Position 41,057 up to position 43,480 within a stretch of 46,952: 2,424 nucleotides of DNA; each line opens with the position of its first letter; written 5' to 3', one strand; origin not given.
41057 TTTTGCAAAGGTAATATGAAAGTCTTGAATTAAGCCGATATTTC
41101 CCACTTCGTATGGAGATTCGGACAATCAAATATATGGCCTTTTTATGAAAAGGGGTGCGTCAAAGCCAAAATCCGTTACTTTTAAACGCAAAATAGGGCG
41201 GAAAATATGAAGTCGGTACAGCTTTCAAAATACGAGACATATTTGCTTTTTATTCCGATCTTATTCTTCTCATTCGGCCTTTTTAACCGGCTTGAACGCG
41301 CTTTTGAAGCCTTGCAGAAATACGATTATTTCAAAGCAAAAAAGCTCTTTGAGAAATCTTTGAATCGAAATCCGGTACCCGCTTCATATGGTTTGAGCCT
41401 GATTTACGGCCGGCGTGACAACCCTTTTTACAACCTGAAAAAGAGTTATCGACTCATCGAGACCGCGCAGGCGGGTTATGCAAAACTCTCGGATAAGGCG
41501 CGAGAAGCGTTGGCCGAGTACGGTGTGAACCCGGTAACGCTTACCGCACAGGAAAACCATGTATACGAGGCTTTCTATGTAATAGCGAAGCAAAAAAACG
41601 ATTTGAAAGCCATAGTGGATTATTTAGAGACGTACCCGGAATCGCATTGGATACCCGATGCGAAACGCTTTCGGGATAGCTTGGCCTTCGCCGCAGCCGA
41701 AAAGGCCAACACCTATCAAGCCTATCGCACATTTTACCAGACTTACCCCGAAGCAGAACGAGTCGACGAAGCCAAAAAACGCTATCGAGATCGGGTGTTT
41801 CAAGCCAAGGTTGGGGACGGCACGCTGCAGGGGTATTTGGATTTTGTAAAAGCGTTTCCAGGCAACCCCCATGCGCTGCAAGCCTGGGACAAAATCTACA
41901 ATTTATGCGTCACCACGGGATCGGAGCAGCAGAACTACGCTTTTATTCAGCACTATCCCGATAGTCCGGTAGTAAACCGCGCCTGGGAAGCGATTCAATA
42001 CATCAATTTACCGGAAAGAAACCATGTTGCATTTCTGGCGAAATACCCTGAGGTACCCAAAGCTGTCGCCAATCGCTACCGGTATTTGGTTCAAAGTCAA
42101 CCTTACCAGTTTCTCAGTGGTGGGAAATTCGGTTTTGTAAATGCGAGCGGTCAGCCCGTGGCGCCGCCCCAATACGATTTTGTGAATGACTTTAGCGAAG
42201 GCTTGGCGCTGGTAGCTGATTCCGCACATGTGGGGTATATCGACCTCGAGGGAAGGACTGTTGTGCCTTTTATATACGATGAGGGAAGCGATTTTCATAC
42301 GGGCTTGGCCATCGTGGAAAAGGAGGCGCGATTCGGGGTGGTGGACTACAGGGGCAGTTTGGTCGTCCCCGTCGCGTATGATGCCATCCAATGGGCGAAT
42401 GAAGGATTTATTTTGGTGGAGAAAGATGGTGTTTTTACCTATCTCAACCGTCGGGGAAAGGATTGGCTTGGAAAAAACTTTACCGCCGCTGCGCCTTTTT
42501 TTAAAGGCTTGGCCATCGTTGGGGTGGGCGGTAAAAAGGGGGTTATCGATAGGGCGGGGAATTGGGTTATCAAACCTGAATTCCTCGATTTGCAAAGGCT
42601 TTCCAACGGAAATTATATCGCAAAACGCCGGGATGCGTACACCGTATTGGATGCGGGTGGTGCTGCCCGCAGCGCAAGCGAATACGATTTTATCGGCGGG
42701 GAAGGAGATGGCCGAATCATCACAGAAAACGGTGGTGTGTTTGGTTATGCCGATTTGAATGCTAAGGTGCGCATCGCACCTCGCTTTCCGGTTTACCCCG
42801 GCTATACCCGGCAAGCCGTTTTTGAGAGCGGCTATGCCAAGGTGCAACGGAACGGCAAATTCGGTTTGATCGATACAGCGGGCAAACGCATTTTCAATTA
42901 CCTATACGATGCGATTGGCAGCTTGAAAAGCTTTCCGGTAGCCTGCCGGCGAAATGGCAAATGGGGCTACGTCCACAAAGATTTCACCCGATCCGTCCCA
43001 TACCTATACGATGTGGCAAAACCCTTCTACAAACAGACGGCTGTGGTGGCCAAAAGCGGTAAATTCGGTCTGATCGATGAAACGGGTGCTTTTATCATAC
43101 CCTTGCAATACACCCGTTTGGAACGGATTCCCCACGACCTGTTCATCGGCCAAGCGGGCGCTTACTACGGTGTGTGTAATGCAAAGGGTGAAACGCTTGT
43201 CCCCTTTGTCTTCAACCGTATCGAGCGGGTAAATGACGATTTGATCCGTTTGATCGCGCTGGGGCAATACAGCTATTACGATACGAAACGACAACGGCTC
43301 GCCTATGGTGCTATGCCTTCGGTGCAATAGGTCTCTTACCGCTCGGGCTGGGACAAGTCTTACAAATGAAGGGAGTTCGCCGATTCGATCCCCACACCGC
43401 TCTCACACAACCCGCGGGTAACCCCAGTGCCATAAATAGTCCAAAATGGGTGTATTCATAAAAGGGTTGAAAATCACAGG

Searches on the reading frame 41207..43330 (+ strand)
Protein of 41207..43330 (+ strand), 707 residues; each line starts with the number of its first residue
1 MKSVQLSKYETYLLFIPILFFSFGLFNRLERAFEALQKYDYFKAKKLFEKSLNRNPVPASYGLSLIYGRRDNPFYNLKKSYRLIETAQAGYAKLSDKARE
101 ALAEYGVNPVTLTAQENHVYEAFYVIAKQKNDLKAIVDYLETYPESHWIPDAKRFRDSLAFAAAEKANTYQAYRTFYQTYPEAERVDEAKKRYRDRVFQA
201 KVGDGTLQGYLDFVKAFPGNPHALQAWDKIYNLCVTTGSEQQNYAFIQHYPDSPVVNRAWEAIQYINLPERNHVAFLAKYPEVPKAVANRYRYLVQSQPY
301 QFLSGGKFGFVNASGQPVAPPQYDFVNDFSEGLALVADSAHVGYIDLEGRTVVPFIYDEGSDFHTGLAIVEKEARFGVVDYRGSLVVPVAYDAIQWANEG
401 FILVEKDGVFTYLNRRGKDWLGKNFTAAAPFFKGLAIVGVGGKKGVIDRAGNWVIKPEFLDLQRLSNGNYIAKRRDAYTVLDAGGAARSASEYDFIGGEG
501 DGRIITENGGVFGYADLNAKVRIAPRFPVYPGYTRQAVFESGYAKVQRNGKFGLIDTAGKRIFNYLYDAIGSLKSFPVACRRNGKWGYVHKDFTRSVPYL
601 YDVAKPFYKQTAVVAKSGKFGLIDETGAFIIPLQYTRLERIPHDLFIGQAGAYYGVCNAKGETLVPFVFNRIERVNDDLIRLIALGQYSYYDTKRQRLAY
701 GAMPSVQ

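Call 16: search_protein_families(library=pfam, proteins=[window:41207-43330:+])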
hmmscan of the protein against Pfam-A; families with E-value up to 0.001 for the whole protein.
window:41207-43330:+ (707 aa): 1 family
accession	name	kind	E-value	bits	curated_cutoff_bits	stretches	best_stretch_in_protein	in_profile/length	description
PF14903.11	WG_beta_rep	-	3.7e-48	161.6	25.6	2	308-336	1-29/35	WG containing repeat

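Call 18: find_encoding_contigs(protein=window:41207-43327:+, flank=10000, max_places=10)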
Protein window:41207-43327:+ (707 aa): 2 contigs read that carry it; 2 places shown.
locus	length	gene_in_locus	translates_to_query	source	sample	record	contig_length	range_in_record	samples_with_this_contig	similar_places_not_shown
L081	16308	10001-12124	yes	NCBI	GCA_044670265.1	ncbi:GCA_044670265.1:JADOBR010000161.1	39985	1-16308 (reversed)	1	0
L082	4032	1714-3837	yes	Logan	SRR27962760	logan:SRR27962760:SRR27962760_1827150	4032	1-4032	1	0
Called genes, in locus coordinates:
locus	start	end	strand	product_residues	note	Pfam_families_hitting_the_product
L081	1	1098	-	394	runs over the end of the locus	PF00072:Response_reg, PF00158:Sigma54_activat, PF14532:Sigma54_activ_2, PF25601:AAA_lid_14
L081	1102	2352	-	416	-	PF12698:ABC2_membrane_3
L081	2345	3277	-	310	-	PF00005:ABC_tran, PF13304:AAA_21 (weak), PF13732:DrrA1-3_C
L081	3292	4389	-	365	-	PF00226:DnaJ, PF01556:DnaJ_C, PF00684:DnaJ_CXXCXGXG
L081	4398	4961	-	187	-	PF01025:GrpE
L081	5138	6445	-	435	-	PF00275:EPSP_synthase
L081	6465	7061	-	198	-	PF14123:DUF4290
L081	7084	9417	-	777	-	PF00580:UvrD-helicase, PF13245:AAA_19, PF13604:AAA_30 (faint), PF01443:Viral_helicase1 (faint), PF13361:UvrD_C, PF13538:UvrD_C_2, PF21196:PcrA_UvrD_tudor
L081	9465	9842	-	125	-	PF02537:CRCB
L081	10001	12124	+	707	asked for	PF14903:WG_beta_rep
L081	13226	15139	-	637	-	PF00012:HSP70, PF06723:MreB_Mbl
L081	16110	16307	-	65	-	?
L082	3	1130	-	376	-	?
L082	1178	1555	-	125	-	PF02537:CRCB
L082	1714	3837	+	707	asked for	PF14903:WG_beta_rep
